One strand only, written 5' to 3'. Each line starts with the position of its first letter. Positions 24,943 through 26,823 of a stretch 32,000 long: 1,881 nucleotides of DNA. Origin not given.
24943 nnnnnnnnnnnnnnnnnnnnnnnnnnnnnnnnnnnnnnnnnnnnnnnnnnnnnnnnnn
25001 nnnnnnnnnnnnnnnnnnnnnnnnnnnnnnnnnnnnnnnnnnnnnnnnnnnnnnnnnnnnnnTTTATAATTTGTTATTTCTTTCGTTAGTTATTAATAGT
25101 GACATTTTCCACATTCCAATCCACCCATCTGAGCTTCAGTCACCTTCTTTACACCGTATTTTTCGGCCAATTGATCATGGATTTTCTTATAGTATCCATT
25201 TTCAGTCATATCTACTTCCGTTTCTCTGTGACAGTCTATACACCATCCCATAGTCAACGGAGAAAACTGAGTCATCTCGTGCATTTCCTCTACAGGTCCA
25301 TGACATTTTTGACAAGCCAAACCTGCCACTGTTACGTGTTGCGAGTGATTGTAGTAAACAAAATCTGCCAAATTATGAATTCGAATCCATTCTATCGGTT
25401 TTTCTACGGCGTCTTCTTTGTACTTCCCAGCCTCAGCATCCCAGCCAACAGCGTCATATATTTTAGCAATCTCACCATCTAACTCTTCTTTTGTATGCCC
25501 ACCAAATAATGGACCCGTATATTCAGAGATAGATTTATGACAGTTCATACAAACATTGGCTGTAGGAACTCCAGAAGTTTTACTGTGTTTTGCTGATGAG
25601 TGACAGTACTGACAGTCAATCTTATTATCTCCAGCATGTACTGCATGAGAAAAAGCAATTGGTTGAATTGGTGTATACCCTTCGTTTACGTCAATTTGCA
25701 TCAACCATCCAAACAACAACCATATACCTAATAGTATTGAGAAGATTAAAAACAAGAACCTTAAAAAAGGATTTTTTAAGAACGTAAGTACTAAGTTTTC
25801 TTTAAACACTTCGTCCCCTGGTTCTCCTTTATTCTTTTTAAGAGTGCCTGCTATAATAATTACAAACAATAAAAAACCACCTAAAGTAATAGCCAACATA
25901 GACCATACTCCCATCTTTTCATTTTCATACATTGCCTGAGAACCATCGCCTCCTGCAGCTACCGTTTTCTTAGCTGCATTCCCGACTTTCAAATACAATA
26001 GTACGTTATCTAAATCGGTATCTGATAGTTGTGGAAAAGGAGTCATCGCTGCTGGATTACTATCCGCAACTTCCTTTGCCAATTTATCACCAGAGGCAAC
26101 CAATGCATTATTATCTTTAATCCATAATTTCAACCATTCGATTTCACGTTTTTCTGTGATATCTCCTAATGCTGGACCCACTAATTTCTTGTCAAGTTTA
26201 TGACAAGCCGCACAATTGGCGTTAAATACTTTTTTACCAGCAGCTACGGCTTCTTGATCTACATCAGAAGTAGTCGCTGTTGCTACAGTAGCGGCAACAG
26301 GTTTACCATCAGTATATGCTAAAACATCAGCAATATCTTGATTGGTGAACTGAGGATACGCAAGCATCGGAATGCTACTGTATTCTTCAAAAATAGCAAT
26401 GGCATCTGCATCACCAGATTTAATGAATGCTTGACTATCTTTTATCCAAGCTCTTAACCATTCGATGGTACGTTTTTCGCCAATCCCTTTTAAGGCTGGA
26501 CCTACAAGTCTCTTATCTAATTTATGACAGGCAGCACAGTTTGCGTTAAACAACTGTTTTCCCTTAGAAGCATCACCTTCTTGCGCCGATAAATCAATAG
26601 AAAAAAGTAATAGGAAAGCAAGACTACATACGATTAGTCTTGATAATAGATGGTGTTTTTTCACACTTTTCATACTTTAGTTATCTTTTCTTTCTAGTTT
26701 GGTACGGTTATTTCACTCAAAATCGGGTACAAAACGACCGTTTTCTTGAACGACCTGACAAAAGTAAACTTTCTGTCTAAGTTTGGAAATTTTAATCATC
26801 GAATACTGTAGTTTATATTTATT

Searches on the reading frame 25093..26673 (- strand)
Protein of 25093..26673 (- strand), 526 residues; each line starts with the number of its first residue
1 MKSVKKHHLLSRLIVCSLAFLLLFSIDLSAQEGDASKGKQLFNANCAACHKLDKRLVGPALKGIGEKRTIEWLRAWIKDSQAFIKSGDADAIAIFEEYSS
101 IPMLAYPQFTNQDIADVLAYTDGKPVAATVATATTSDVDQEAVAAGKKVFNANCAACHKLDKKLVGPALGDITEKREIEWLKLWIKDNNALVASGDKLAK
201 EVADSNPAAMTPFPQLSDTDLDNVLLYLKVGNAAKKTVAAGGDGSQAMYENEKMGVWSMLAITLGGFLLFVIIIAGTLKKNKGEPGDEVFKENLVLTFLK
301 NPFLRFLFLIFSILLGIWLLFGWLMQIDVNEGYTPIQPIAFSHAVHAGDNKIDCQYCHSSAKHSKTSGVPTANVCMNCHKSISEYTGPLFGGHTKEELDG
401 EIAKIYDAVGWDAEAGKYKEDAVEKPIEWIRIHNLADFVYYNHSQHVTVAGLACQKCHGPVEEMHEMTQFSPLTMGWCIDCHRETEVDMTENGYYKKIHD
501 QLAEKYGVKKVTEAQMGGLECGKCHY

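Call 8: search_protein_families(library=pfam, proteins=[window:25093-26673:-], max_evalue=0.001)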
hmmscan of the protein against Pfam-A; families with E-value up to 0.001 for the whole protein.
window:25093-26673:- (526 aa): 8 families
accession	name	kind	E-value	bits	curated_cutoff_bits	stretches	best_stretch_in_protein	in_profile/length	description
PF00034.26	Cytochrom_C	-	2.2e-24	87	21.3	2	143-229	1-87/90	Cytochrome c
PF13442.11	Cytochrome_CBB3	-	2.5e-14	53.8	27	2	142-228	2-68/68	Cytochrome C oxidase, cbb3-type, subunit III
PF14522.11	Cytochrome_C7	-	9.3e-14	51.5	24.8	2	439-525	1-66/67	Cytochrome c7 and related cytochrome c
PF02085.21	Cytochrom_CIII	-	2.6e-11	44.2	22.9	2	435-525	17-101/101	Class III cytochrome C family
PF14537.11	Cytochrom_c3_2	-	1.4e-09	38.7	25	0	349-385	4-39/79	Cytochrome c3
PF22113.1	Mtrc-MtrF_II-IV_dom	-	3.5e-08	33.6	30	1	449-525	4-88/176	Outer membrane cytochrome MtrC/MtrF-like, domains II/IV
PF14495.11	Cytochrom_C550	-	1.1e-05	25.6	27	0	131-159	14-42/136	Cytochrome c-550 domain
PF02167.20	Cytochrom_C1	-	0.00073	19.7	22.8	0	135-161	7-33/219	Cytochrome C1 family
